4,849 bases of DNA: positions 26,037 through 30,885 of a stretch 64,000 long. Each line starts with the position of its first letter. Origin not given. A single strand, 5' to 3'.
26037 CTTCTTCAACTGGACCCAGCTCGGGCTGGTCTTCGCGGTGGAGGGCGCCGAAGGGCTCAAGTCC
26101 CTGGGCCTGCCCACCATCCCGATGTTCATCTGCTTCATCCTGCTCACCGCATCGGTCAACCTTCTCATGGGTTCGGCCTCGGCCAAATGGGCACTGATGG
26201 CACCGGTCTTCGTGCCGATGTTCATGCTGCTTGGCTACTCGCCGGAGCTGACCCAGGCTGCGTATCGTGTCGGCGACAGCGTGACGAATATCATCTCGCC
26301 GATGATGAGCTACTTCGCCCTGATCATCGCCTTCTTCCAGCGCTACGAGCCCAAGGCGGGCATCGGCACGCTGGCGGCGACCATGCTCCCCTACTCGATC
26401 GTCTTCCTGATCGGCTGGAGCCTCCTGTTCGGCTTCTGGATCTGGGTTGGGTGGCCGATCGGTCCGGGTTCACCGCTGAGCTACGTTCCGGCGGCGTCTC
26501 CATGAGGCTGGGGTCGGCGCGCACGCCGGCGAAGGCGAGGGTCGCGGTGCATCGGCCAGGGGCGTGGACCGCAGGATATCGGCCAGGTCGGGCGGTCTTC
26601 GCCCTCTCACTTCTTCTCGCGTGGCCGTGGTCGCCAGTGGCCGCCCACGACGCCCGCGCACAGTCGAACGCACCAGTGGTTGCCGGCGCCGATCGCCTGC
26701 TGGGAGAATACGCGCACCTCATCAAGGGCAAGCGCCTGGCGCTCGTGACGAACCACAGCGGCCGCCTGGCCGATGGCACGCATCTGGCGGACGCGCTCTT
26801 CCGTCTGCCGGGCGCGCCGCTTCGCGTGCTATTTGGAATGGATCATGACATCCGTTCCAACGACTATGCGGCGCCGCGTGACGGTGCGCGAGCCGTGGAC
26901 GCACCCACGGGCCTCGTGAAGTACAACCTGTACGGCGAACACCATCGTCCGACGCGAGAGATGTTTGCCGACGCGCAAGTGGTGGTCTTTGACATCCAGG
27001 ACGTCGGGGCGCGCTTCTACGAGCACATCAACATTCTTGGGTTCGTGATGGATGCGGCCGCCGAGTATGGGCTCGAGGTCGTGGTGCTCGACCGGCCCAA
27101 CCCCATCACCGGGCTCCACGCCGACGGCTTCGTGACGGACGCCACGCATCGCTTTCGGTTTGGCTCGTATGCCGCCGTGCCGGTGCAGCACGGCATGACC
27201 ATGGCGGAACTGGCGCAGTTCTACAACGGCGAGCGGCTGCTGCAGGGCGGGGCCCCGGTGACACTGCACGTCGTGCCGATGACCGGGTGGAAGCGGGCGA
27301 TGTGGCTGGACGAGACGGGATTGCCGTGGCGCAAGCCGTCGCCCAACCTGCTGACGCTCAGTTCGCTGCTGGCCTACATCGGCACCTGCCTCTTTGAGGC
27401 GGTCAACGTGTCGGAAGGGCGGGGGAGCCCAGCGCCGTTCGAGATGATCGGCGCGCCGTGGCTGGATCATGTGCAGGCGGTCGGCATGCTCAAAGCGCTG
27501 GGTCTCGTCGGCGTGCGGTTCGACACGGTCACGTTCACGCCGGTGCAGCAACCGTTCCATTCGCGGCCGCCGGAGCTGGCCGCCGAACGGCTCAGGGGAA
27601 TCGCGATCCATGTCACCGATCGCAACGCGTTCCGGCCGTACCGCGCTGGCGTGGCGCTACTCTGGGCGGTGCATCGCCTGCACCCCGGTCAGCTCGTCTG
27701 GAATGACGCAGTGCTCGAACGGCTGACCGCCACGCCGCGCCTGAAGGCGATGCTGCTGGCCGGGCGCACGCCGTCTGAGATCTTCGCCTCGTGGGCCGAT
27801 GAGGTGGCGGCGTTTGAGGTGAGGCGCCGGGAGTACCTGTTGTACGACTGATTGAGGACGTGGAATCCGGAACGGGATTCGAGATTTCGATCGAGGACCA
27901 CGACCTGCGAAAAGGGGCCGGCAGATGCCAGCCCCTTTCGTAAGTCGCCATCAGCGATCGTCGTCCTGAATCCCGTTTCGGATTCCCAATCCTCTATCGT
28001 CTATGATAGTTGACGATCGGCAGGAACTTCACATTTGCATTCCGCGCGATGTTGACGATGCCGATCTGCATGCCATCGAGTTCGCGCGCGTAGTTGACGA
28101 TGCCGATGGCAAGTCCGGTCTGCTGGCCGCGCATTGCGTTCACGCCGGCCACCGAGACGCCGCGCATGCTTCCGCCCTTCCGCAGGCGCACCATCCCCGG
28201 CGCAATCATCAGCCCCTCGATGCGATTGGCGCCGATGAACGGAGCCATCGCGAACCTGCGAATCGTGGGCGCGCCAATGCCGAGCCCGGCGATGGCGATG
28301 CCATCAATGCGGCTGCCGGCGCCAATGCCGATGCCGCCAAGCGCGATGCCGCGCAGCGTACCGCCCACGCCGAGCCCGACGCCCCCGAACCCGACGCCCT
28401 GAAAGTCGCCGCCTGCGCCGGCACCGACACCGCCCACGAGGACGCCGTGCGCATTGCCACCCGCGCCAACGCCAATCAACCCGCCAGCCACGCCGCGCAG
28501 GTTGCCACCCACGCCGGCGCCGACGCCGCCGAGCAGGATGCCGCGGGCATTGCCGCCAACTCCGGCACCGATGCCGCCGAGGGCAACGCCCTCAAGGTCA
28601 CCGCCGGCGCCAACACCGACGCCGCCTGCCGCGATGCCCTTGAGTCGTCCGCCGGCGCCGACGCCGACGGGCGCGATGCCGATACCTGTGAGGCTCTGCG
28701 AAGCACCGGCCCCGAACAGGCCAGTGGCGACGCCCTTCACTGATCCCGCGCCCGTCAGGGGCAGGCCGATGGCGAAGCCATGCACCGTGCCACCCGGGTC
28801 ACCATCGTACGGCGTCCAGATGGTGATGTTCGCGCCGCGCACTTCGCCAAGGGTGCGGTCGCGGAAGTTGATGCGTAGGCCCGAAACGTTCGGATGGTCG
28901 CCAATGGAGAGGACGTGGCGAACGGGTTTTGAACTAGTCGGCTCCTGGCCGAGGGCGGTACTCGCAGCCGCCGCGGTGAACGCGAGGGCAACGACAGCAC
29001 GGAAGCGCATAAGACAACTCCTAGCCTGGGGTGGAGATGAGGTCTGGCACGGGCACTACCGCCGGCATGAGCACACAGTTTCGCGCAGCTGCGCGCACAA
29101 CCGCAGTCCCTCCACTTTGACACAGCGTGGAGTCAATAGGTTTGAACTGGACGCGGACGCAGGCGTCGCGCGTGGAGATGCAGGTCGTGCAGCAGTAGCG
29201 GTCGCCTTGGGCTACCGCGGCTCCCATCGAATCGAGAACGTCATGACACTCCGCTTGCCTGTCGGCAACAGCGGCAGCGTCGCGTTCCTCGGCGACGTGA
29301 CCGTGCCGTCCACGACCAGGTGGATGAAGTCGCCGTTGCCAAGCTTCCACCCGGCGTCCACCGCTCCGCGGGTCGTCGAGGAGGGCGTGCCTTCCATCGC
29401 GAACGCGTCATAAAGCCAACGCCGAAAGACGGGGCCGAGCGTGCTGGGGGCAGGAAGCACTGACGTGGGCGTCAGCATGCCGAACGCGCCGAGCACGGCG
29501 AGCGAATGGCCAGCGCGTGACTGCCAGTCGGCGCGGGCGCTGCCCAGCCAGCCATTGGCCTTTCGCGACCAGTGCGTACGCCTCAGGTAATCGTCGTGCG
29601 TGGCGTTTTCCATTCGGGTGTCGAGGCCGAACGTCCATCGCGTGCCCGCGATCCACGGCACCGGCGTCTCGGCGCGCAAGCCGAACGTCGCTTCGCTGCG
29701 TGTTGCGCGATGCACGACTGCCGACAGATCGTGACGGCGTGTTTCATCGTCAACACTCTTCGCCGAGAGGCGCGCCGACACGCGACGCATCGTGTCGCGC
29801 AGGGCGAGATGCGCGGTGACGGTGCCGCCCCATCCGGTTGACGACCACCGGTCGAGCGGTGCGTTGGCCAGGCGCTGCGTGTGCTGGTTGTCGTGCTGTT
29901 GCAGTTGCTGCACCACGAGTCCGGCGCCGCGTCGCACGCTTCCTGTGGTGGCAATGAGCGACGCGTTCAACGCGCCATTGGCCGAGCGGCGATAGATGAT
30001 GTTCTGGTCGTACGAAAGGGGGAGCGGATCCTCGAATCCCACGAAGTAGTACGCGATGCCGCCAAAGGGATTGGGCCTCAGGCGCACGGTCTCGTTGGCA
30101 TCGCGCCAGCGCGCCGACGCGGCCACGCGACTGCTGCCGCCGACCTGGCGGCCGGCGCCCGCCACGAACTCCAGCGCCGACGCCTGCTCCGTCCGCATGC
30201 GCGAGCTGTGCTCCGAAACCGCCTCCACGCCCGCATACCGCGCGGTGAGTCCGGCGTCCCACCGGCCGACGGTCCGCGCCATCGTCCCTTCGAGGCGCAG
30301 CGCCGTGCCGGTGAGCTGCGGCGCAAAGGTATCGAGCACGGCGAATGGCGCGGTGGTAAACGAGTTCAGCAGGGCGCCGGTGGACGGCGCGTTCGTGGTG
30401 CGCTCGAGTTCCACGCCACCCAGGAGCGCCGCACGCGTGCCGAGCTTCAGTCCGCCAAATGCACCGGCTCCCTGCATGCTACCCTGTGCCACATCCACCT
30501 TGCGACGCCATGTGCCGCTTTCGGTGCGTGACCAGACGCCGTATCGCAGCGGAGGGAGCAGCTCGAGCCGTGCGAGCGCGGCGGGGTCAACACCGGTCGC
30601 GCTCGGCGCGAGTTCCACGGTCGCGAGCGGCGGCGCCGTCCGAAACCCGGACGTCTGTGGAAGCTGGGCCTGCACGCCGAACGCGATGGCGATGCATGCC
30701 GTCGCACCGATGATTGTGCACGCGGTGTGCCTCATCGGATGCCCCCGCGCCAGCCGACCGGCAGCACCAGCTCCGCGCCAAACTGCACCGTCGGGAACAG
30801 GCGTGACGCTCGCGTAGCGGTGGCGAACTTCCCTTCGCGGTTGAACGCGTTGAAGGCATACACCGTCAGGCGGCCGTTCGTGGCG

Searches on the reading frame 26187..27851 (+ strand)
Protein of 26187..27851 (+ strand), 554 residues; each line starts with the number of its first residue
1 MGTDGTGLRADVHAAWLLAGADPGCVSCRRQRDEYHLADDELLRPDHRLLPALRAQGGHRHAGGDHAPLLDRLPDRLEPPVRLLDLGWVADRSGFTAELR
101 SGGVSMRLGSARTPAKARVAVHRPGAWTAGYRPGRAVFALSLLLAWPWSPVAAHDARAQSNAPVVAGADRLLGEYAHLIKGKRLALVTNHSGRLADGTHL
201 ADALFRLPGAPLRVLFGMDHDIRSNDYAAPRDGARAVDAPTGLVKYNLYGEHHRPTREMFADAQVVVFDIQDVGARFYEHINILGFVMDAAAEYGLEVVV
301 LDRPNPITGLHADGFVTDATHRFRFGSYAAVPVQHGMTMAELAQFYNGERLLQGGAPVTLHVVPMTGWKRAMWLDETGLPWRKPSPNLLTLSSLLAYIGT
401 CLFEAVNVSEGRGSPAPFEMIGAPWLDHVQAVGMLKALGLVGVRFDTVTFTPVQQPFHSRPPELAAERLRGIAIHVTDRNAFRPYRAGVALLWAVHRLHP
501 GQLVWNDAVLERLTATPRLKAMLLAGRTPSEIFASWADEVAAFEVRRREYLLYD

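Call 80: search_protein_families(library=pfam, proteins=[window:26187-27851:+], max_evalue=0.0001)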
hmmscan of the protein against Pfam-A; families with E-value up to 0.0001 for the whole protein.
window:26187-27851:+ (554 aa): 2 families
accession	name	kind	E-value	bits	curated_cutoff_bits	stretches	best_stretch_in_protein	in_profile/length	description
PF07075.17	NamZ_N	-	2.7e-61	206.9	26.9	1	185-391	2-202/203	Exo-beta-N-acetylmuramidase NamZ, N-terminal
PF20732.2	NamZ_C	-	4.1e-43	148.2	25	1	396-553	2-152/152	Exo-beta-N-acetylmuramidase NamZ, C-terminal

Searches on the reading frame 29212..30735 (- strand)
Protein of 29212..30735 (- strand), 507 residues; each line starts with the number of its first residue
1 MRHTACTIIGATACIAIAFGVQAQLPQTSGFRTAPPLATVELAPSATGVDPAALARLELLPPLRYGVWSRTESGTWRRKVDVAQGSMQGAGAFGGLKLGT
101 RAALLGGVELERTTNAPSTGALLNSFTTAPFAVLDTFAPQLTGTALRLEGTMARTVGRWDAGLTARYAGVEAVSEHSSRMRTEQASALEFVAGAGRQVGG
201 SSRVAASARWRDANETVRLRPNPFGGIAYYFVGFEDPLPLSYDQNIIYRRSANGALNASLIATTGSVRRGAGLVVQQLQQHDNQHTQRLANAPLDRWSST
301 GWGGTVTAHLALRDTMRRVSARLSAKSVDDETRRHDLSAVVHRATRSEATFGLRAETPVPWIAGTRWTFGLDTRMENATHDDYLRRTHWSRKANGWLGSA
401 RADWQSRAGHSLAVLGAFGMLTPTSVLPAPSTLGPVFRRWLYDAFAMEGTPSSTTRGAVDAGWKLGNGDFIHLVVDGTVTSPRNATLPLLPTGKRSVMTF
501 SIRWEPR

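Call 3: search_protein_families(library=pfam, proteins=[window:29212-30720:-], max_evalue=0.1)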
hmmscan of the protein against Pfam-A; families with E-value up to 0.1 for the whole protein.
window:29212-30720:- (502 aa): 1 family
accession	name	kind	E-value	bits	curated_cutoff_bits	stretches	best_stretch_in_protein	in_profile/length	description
PF21012.3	DUF6850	-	3e-10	40.3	27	1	68-497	24-460/464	Family of unknown function (DUF6850)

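Call 6: search_protein_families(library=ncbifam, proteins=[window:29212-30720:-], max_evalue=0.1)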
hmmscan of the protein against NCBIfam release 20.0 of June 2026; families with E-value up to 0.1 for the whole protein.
window:29212-30720:- (502 aa): 1 family
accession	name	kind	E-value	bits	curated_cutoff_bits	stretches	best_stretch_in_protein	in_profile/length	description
TIGR03967.2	mycofact_MftB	equivalog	0.029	14.7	33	1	203-226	4-26/85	mycofactocin biosynthesis chaperone MftB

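Call 71: search_protein_families(library=padloc, proteins=[window:29212-30720:-], max_evalue=0.01)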
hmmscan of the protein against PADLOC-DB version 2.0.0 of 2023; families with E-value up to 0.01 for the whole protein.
window:29212-30720:- (502 aa): 0 families

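Call 82: search_solved_structures(query=window:29212-30735:-, max_evalue=1)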
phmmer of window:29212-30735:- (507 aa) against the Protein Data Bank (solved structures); distinct sequences matched with E-value up to 1: 0.
